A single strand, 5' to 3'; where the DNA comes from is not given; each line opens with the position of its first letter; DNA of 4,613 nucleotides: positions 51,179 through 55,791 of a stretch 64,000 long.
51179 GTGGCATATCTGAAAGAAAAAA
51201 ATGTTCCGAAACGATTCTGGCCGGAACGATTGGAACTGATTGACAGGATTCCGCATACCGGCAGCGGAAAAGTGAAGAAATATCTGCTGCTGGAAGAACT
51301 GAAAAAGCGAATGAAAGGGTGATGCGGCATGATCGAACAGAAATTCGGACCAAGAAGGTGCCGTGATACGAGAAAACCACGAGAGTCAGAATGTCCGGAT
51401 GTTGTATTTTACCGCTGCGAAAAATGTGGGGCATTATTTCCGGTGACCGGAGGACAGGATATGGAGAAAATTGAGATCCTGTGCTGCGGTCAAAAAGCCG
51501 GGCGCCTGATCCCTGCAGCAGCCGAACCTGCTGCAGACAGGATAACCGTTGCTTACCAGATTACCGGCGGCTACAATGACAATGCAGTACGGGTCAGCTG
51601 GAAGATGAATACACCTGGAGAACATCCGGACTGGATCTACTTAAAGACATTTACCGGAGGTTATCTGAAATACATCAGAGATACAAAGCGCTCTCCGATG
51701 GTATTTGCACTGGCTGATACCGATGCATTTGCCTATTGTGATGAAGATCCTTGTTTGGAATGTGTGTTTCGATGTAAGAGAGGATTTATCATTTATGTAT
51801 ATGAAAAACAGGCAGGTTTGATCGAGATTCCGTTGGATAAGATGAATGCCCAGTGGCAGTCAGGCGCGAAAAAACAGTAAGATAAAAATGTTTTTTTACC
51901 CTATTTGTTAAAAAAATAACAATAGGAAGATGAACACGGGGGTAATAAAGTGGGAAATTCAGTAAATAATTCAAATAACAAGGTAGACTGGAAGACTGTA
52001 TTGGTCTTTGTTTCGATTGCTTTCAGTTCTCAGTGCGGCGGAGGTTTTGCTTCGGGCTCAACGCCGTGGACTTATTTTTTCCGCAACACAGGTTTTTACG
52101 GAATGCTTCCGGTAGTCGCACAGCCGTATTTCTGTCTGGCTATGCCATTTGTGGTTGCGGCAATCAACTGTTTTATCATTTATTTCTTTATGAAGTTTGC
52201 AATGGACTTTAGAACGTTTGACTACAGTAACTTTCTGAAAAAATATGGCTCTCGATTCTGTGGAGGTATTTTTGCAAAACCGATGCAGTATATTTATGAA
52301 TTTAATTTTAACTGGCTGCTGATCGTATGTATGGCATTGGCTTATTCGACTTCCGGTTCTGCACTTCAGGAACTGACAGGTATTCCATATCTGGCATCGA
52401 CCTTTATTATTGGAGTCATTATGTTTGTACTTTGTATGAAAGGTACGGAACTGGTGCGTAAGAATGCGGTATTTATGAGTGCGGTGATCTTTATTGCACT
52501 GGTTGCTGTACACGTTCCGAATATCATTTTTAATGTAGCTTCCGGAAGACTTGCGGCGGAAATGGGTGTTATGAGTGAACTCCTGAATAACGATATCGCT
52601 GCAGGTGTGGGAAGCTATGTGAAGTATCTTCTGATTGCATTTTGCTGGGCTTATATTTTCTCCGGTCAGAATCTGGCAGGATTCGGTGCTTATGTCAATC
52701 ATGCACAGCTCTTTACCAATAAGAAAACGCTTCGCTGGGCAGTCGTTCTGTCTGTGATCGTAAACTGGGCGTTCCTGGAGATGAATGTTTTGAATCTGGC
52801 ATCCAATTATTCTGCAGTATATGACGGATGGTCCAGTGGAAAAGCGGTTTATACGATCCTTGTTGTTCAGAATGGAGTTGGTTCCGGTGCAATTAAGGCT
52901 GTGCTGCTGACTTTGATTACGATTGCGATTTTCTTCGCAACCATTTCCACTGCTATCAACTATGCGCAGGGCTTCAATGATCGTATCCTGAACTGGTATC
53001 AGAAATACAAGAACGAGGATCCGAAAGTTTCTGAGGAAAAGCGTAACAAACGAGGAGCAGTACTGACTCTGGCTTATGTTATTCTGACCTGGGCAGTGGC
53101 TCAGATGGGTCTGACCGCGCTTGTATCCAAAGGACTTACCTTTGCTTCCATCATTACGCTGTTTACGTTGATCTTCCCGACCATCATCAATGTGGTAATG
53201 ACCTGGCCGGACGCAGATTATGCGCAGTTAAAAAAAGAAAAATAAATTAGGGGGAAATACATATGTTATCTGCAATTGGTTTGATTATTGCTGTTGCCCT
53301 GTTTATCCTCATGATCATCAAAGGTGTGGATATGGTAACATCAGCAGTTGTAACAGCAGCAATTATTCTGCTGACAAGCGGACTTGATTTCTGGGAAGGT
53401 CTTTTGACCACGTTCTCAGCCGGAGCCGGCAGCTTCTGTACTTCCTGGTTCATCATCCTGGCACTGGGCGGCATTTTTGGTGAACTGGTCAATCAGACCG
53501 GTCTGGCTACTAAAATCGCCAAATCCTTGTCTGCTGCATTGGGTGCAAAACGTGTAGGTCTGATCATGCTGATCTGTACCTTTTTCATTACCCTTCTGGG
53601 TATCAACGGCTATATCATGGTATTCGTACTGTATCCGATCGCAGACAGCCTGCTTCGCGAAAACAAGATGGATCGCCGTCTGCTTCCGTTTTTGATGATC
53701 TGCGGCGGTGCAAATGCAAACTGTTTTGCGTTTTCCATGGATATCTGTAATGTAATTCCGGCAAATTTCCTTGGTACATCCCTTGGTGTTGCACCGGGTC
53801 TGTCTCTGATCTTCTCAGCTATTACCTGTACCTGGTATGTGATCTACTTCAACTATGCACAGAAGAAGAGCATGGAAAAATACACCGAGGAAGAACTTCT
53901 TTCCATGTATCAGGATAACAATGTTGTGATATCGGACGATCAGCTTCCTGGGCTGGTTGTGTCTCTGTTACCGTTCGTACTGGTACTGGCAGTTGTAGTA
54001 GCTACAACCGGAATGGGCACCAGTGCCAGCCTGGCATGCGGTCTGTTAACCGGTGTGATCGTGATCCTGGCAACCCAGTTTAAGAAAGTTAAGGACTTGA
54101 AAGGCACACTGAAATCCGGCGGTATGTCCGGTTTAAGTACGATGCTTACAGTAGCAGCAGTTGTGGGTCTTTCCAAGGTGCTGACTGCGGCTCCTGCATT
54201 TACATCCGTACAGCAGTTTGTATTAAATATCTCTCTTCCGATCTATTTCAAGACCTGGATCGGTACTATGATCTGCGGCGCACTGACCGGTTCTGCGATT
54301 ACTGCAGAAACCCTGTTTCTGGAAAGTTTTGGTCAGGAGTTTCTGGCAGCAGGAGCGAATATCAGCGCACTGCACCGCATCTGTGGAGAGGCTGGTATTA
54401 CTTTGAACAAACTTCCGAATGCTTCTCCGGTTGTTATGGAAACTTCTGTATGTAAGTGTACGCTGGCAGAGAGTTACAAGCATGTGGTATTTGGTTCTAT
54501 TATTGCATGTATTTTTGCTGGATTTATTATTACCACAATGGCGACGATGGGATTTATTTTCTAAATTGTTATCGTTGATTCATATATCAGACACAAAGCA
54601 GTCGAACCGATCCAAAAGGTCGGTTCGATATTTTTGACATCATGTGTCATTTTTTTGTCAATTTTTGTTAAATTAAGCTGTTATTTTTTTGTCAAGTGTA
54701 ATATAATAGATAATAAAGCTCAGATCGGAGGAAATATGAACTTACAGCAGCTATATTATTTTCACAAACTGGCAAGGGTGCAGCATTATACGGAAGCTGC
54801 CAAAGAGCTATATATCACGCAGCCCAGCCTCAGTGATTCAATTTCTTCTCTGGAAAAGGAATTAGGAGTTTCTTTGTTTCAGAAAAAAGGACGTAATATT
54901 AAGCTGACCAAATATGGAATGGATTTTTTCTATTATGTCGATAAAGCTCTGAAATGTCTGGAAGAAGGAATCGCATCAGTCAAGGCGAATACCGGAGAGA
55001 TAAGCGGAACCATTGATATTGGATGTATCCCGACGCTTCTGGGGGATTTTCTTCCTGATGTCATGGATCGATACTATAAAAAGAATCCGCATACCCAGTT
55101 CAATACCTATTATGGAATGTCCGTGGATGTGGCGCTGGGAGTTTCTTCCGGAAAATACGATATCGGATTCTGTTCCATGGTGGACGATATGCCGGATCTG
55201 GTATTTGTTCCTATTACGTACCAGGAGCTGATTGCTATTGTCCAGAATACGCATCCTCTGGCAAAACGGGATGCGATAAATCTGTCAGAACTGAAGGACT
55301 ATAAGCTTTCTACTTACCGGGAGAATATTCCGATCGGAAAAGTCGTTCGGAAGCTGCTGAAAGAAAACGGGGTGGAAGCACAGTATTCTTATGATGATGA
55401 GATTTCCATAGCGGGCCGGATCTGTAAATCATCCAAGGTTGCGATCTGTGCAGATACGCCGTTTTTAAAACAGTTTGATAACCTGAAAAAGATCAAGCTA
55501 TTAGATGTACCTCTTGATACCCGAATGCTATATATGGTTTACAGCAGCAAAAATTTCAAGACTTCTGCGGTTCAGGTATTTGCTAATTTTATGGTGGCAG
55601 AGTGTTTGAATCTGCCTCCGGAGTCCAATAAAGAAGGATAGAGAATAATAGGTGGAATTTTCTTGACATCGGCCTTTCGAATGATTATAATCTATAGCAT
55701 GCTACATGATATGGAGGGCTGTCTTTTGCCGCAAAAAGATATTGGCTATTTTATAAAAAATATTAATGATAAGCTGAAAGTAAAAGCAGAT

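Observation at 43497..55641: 12-kb Car/Cai-like acyl-CoA reductase - Etf cluster with unassigned substrate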

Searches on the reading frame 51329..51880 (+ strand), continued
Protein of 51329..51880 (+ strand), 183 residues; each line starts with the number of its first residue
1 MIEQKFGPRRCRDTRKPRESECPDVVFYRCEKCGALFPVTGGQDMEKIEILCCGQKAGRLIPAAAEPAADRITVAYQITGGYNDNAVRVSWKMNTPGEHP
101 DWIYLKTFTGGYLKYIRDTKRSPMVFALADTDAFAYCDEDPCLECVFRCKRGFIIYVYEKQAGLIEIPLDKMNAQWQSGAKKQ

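Call 99: search_protein_families(library=pfam, proteins=[L170:6602-7948:+, L170:8001-8780:+, L170:8799-9644:+, L170:9679-10857:+, L148:13202-14077:+, L148:14655-15626:+, L148:15644-16879:+, L173:4293-5165:+, L173:5238-6107:+, L173:6182-7102:+], max_evalue=0.0001)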
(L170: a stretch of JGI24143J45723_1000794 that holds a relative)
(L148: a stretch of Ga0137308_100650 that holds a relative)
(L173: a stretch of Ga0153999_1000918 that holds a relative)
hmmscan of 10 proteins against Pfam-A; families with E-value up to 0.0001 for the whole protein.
L170:6602-7948:+ (448 aa): 2 families
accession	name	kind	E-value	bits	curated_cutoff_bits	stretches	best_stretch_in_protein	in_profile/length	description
PF13336.12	AcetylCoA_hyd_C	-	7.9e-68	227.7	23.7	1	287-439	1-153/154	Acetyl-CoA hydrolase/transferase C-terminal domain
PF02550.21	AcetylCoA_hydro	-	8.5e-29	101.4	24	1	20-198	3-193/198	Acetyl-CoA hydrolase/transferase N-terminal domain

L170:8001-8780:+ (259 aa): 2 families
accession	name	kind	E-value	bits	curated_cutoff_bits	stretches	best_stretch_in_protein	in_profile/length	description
PF00378.25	ECH_1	-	7.6e-73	245.4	27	1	9-256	1-248/251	Enoyl-CoA hydratase/isomerase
PF16113.10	ECH_2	-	5.7e-37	128.4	27.2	1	15-197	2-186/335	Enoyl-CoA hydratase/isomerase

L170:8799-9644:+ (281 aa): 2 families
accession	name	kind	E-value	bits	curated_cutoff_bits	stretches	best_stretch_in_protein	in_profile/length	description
PF02737.24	3HCDH_N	-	8.3e-65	218.5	22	1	2-180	1-179/180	3-hydroxyacyl-CoA dehydrogenase, NAD binding domain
PF00725.27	3HCDH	-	4.9e-36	123.6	22.1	1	183-279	1-97/97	3-hydroxyacyl-CoA dehydrogenase, C-terminal domain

L170:9679-10857:+ (392 aa): 3 families
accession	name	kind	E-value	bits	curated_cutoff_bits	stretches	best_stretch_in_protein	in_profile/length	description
PF00108.29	Thiolase_N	-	6e-111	370.4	26.4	1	4-262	1-259/260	Thiolase, N-terminal domain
PF02803.24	Thiolase_C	-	9e-51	171.1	27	1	271-392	2-123/123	Thiolase, C-terminal domain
PF00109.32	ketoacyl-synt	-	1.1e-06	28.9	20.8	1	80-119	166-205/252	Beta-ketoacyl synthase, N-terminal domain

L148:13202-14077:+ (291 aa): 2 families
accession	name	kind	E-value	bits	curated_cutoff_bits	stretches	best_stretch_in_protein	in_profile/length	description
PF00730.31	HhH-GPD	-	1.3e-20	74.2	26.2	1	116-251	2-108/108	HhH-GPD superfamily base excision DNA repair protein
PF00633.29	HHH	-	4.1e-06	26.8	24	1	181-207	2-28/30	Helix-hairpin-helix motif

L148:14655-15626:+ (323 aa): 1 family
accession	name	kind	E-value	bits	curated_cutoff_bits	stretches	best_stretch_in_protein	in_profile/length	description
PF01207.24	Dus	-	4.8e-27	95.3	20.4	1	5-233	2-226/311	Dihydrouridine synthase (Dus)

L148:15644-16879:+ (411 aa): 0 families

L173:4293-5165:+ (290 aa): 1 family
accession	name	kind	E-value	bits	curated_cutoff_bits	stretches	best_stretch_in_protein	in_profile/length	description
PF19677.4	DUF6179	-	4.2e-78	262.7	25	1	22-286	1-265/272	Family of unknown function (DUF6179)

L173:5238-6107:+ (289 aa): 2 families
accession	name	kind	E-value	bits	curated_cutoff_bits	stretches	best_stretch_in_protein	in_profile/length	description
PF02588.21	YitT_membrane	-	4.7e-41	140.9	24.3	1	18-220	4-203/205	Uncharacterised 5xTM membrane BCR, YitT family COG1284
PF10035.14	DUF2179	-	2.7e-09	37.2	22.8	1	227-281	1-55/55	Uncharacterized protein conserved in bacteria (DUF2179)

L173:6182-7102:+ (306 aa): 1 family
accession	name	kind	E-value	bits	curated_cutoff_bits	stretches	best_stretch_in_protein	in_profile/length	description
PF03547.23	Mem_trans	-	1.1e-09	37.9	25.7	1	10-300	5-341/343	Membrane transport protein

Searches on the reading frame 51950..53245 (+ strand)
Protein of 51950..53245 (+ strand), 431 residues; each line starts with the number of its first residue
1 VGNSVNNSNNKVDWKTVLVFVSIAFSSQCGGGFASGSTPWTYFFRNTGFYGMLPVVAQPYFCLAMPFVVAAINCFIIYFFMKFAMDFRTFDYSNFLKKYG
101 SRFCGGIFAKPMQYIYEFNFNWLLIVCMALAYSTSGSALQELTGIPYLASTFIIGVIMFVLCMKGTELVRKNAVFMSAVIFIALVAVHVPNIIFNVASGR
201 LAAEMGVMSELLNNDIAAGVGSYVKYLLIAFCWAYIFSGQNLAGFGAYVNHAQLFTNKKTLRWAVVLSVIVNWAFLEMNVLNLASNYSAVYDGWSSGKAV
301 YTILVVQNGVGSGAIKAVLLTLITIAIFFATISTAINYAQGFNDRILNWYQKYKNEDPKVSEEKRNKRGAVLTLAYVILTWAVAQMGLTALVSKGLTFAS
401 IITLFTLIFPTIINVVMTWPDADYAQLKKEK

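Call 3: search_protein_families(library=pfam, proteins=[window:51950-53245:+])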
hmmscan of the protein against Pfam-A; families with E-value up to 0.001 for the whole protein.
window:51950-53245:+ (431 aa): 0 families

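Call 4: search_protein_families(library=ncbifam, proteins=[window:51950-53245:+])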
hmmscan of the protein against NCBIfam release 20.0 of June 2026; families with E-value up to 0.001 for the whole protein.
window:51950-53245:+ (431 aa): 0 families

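Call 5: search_protein_families(library=pfam, proteins=[window:51950-53245:+], max_evalue=1)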
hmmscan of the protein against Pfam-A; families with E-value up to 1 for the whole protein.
window:51950-53245:+ (431 aa): 0 families

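Call 39: search_protein_families(library=ncbifam, proteins=[window:51950-53245:+], max_evalue=0.001)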
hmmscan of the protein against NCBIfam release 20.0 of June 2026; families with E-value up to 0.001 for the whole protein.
window:51950-53245:+ (431 aa): 0 families

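Call 80: find_homologous_proteins(query=window:51950-53245:+, max_evalue=0.00001)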
Query window:51950-53245:+ (431 aa): 325 proteins with E <= 0.00001 among 7880 candidates; the best 120 are listed.
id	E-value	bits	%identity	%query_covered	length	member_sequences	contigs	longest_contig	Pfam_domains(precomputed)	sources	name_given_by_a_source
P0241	1.6e-272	922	95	100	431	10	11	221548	-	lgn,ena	-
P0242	2.0e-264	895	93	100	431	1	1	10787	-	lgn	-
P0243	8.0e-258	873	90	100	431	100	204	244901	-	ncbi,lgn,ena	-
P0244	7.8e-257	870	90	100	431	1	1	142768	-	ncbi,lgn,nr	ncbi:MAG: hypothetical protein Q4F28_05645 [Eubacteriales bacterium]|nr:hypothetical protein [Eubact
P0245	2.4e-256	869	89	100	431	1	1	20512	-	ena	-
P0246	1.8e-254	862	89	100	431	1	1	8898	-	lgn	-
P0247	4.2e-254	861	88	100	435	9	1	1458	-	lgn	-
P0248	4.9e-254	861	89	100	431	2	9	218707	-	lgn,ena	-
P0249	6.8e-254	861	88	100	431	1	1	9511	-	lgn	-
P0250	3.0e-253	858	88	100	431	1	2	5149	-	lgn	-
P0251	3.2e-253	858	87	100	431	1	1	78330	-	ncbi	-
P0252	4.5e-253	858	87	100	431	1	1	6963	-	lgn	-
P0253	1.2e-252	856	87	100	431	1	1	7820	-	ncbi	-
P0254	2.3e-252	855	88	100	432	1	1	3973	-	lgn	-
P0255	1.1e-251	853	87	100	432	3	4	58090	-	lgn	-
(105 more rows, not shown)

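Call 90: predict_structure(alignment_id=A3)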
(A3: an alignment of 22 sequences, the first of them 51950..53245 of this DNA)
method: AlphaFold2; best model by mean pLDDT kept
length: 431 residues; sequences in the alignment: 22
mean_pLDDT: 67.8   pTM: 0.66
mean pLDDT of the five models: 67.8, 65.7, 62.9, 62.8, 61.2
residues with pLDDT >= 90: 4; 70-90: 211; 50-70: 158; < 50: 58
segments of 3 or more residues with pLDDT < 50: 1-8, 30-62, 239-245, 429-431
pLDDT, mean of each block of 10 residues (from residue 1): 43 80 65 41 40 43 56 66 63 68 71 71 67 70 80 82 73 78 85 89 78 60 52 50 51 72 76 72 76 62 77 86 80 74 77 81 79 83 63 58 65 65 51 37
secondary structure, 60 per line:
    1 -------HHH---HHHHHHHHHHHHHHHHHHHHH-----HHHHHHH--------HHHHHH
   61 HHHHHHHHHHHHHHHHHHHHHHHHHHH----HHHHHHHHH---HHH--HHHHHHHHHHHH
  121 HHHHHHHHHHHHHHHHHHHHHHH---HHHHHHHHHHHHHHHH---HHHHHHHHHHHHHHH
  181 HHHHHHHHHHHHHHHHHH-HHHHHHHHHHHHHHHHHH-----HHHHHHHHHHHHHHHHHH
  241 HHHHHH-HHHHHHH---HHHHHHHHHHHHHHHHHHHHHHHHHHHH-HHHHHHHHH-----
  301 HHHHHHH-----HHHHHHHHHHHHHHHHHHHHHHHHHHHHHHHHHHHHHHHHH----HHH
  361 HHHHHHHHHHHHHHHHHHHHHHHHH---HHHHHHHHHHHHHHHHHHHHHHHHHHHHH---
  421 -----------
elements in order: H14-34 H40-46 H55-87 H92-100 H109-143 H147-162 H166-198 H200-217 H223-246 H248-254 H258-285 H287-295 H301-307 H313-353 H358-385 H389-417

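Call 92: fold_search(model_id=the predicted structure, library=pdb)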
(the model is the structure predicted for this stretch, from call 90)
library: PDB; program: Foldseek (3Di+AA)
matches with E <= 10: 876; with E <= 0.001: 94
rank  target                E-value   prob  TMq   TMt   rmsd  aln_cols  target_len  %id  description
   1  6d91                  2.6e-05  1.00  0.48  0.51   7.6       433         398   13  Crystal structure of the Deinococcus radiodurans Nramp/MntH divalent transition metal transporter in the outward-open, a (released 2019-02-13)
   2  6f2w_A                4.9e-05  1.00  0.48  0.48  11.4       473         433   13  Bacterial asc transporter crystal structure in open to in conformation (released 2019-04-24)
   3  9i8u_B                8.6e-05  1.00  0.53  0.46   7.8       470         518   12  Upregulated state of BetP with Potassium in Amphipol A8-35 (released 2026-02-18)
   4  5nva                  8.6e-05  1.00  0.50  0.47  13.1       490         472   14  Substrate-bound outward-open state of a Na+-coupled sialic acid symporter reveals a novel Na+-site (released 2018-04-04)
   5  9hkl_C                9.3e-05  1.00  0.46  0.40  12.7       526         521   11  BetP-M150E in complex with GABA in an inward-facing state (released 2025-12-17)
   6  2xq2_A                9.7e-05  1.00  0.49  0.42  11.2       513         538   13  Structure of the K294A mutant of vSGLT (released 2010-12-08)
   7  4ain_B                1.0e-04  1.00  0.48  0.43  13.8       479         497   11  Crystal structure of BetP with asymmetric protomers. (released 2012-06-06)
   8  4mm8                  1.1e-04  1.00  0.56  0.50   6.9       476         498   13  Crystal structure of LeuBAT (delta13 mutant) in complex with (R)-fluoxetine (released 2013-10-16)
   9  8xxi                  1.2e-04  1.00  0.54  0.51  10.2       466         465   12  Structure of y+LAT1 bound with Leu (released 2025-01-22)
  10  6f2g_A                1.3e-04  1.00  0.52  0.52  11.1       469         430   12  Bacterial asc transporter crystal structure in open to in conformation (released 2019-04-24)
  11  2xq2_B                1.4e-04  1.00  0.46  0.40  10.2       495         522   13  Structure of the K294A mutant of vSGLT (released 2010-12-08)
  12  7qoa_B                1.5e-04  1.00  0.43  0.45   9.2       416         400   15  Structure of CodB, a cytosine transporter in an outward-facing conformation (released 2022-07-13)
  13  8zw8_A                1.6e-04  1.00  0.51  0.46   8.0       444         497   13  Cryo-EM structure of trimethylamine transporter TmaT (released 2024-11-06)
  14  8zxk_C                1.6e-04  1.00  0.51  0.46   7.9       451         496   14  Cryo-EM structure of trimethylamine transporter TmaT binding with TMA (released 2024-11-06)
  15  4ain_A                1.7e-04  1.00  0.56  0.48   7.5       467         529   12  Crystal structure of BetP with asymmetric protomers. (released 2012-06-06)
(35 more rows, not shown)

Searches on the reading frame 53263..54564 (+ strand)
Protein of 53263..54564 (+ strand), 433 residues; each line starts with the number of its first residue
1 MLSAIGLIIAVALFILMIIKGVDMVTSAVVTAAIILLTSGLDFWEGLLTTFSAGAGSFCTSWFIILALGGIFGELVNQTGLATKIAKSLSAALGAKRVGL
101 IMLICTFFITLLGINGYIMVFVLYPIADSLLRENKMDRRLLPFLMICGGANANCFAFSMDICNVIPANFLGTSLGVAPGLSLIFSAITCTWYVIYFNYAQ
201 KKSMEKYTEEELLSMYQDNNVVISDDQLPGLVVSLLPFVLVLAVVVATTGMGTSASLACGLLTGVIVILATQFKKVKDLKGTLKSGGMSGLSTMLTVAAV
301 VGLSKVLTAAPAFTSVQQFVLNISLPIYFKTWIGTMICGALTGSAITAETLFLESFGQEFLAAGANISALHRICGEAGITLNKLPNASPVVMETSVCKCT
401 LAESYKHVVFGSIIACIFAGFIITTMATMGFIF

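Call 3: search_protein_families(library=pfam, proteins=[window:53263-54564:+])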
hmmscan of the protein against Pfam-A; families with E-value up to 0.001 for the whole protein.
window:53263-54564:+ (433 aa): 1 family
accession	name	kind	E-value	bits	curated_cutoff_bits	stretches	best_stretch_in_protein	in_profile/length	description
PF02447.22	GntP_permease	-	1.9e-15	57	22.5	1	5-251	4-244/440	GntP family permease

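Call 4: search_protein_families(library=ncbifam, proteins=[window:53263-54564:+])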
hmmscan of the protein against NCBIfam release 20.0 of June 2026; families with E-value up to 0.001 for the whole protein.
window:53263-54564:+ (433 aa): 1 family
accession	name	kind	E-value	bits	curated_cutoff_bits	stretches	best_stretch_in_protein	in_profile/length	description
TIGR00791.1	gntP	subfamily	7.8e-09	35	292.75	1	4-252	7-248/439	gluconate:H+ symporter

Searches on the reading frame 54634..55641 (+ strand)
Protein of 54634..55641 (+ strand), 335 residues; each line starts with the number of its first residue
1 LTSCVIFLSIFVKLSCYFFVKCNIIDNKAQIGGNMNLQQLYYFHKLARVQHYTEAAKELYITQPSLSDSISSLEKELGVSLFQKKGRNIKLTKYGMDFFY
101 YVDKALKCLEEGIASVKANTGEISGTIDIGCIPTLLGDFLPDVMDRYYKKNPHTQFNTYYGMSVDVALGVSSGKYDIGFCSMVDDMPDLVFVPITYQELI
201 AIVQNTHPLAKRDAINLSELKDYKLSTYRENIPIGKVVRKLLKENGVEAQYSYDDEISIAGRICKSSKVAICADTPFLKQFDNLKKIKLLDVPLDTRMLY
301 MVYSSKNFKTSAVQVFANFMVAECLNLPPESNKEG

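Call 5: search_protein_families(library=pfam, proteins=[window:54634-55641:+], max_evalue=1)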
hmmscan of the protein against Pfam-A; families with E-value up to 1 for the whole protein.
window:54634-55641:+ (335 aa): 2 families
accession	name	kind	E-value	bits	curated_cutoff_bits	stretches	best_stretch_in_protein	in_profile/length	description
PF03466.25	LysR_substrate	-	5.3e-25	88.5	28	1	121-323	2-207/209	LysR substrate binding domain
PF00126.33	HTH_1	-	1.1e-18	67.3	26.6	1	37-95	1-59/60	Bacterial regulatory helix-turn-helix protein, lysR family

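Call 39: search_protein_families(library=ncbifam, proteins=[window:54733-55641:+], max_evalue=0.001)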
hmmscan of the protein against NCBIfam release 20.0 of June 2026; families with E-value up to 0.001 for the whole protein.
window:54733-55641:+ (302 aa): 55 families (the best 25 are shown)
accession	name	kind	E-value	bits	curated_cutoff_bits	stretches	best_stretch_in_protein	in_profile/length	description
NF053705.1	TransRegGltCGpos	equivalog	5.2e-43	147.4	350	1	2-288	1-290/300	glutamate biosynthesis transcriptional regulator GltC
NF040786.1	LysR_Sec_metab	equivalog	9.8e-36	123.3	250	1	2-286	1-293/298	selenium metabolism-associated LysR family transcriptional regulator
TIGR02424.1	TF_pcaQ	equivalog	1.7e-32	112.5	303.8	1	3-220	4-223/300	pca operon transcription factor PcaQ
NF008416.0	PRK11242.1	equivalog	2.9e-32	112.2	277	1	2-292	1-292/300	transcriptional regulator CynR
NF047520.1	trans_act_CidR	equivalog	2.5e-31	109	415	1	2-213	1-212/292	cidABC operon transcriptional activator CidR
NF045775.1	acetoin_reg_AlsR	exception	7e-30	104.5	430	1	2-192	1-191/290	acetoin biosynthesis transcriptional regulator AlsR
TIGR03339.1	phn_lysR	subfamily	1.2e-29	103.5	341.1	1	6-230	1-218/279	aminoethylphosphonate catabolism associated LysR family transcriptional regulator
NF009327.0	PRK12684.1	subfamily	1.4e-28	100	402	1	2-214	1-216/313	CysB family HTH-type transcriptional regulator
NF047354.1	trans_reg_GltC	equivalog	5.1e-27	95.1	300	1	2-281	1-279/290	glutamate biosynthesis transcriptional regulator GltC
NF052633.1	LysR_TF_PsrA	exception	3.6e-25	88.5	540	1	1-187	4-190/297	L-proline-binding transcription factor PsrA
NF008361.0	PRK11151.1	equivalog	1.2e-24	87.1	329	1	2-193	1-192/305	DNA-binding transcriptional regulator OxyR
NF007439.0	PRK09986.1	equivalog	4.8e-24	85.2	290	1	2-195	7-202/296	LysR family transcriptional regulator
NF040709.1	benzoate_BenM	exception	2.1e-22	79.8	600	1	2-215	1-217/299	benzoate utilization transcription regulator BenM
NF009326.0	PRK12681.1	equivalog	2.2e-22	79.9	436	1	2-195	1-197/324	HTH-type transcriptional regulator CysB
NF008722.0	PRK11716.1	equivalog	2.4e-22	79.3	246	1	2-176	1-176/293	HTH-type transcriptional activator IlvY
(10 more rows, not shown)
